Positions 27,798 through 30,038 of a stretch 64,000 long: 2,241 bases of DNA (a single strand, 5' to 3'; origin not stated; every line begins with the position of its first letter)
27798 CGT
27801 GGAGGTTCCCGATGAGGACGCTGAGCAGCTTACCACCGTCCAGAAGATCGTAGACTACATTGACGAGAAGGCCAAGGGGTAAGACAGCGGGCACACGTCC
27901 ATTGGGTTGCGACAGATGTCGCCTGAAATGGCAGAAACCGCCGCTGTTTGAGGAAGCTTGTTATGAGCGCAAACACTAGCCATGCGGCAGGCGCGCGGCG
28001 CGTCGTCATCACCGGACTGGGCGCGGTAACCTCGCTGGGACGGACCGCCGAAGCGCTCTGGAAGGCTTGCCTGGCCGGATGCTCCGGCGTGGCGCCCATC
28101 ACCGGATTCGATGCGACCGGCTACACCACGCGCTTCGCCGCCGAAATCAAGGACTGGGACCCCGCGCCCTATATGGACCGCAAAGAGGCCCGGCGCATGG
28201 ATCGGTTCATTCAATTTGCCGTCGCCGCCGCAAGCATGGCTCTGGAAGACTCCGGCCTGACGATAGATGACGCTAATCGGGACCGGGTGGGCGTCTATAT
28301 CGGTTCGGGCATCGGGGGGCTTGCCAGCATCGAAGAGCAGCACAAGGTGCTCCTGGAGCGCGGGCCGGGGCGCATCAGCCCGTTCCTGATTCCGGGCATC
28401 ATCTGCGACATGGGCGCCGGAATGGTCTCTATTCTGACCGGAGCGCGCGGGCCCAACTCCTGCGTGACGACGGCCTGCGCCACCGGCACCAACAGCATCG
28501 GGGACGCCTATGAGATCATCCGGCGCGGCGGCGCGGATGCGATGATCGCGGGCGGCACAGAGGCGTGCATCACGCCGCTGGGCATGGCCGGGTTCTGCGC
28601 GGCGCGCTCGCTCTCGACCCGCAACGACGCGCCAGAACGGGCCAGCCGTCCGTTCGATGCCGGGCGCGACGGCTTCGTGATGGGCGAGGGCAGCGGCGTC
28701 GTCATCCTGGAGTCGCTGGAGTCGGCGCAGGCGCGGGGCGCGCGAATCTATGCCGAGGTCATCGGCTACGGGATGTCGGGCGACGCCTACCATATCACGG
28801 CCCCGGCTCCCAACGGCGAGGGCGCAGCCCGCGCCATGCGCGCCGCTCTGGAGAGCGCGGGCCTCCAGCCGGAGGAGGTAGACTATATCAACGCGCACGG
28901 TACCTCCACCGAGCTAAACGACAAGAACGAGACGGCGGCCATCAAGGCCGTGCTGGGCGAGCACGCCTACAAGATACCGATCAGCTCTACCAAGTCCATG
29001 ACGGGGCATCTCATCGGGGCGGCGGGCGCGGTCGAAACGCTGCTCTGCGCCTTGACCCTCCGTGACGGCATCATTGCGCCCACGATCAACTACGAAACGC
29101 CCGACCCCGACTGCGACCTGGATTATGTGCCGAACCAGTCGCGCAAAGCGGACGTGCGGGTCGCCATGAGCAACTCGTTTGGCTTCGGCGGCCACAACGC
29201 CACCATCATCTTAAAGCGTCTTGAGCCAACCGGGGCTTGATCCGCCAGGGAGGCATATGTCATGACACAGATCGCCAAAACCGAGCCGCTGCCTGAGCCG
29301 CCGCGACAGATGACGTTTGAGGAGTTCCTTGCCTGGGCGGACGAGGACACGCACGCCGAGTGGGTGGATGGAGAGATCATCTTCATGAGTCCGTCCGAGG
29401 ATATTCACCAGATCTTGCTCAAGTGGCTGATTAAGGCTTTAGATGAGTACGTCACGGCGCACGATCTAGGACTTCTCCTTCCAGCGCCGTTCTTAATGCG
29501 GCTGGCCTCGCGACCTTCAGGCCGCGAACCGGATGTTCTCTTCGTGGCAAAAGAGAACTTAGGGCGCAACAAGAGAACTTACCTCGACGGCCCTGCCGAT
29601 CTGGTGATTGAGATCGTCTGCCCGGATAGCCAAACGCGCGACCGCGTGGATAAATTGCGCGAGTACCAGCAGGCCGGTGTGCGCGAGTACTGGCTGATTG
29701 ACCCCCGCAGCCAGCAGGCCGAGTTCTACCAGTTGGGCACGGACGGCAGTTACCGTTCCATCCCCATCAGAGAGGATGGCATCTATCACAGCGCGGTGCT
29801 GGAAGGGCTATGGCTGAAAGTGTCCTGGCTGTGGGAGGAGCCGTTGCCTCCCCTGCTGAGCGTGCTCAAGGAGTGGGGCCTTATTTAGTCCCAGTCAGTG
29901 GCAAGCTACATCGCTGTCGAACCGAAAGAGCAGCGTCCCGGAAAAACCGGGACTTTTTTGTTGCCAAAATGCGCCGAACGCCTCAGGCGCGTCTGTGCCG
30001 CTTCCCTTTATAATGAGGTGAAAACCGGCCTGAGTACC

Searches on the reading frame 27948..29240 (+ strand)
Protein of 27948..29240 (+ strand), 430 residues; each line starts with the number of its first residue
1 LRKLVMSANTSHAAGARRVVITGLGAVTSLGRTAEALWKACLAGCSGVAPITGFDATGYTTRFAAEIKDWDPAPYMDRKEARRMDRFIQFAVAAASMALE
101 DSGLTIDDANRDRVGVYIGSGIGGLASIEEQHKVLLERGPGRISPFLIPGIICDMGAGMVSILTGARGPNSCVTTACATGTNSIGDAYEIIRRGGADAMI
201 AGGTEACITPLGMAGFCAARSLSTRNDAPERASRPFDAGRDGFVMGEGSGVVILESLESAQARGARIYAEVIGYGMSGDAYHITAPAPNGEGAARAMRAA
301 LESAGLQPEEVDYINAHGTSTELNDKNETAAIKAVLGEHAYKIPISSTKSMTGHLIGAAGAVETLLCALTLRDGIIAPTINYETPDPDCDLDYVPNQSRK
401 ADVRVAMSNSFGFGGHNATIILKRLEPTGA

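Call 60: search_protein_families(library=pfam, proteins=[window:27948-29240:+], max_evalue=0.001)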
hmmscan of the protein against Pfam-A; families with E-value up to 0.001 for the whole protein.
window:27948-29240:+ (430 aa): 3 families
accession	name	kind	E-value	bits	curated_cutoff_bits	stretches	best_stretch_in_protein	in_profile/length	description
PF00109.32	ketoacyl-synt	-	1.6e-58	198.7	20.8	1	17-260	2-252/252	Beta-ketoacyl synthase, N-terminal domain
PF02801.28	Ketoacyl-synt_C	-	2.2e-42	144.3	20.8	1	268-383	1-119/119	Beta-ketoacyl synthase, C-terminal domain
PF00108.29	Thiolase_N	-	0.00024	21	26.4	0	169-206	77-114/260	Thiolase, N-terminal domain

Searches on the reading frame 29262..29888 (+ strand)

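Call 60: search_protein_families(library=pfam, proteins=[window:29262-29888:+], max_evalue=0.001)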
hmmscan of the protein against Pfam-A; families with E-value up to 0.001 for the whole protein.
window:29262-29888:+ (208 aa): 1 family
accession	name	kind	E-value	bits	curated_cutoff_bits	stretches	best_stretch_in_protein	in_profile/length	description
PF05685.18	Uma2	-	7e-40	136.8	27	1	19-187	1-171/172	Putative restriction endonuclease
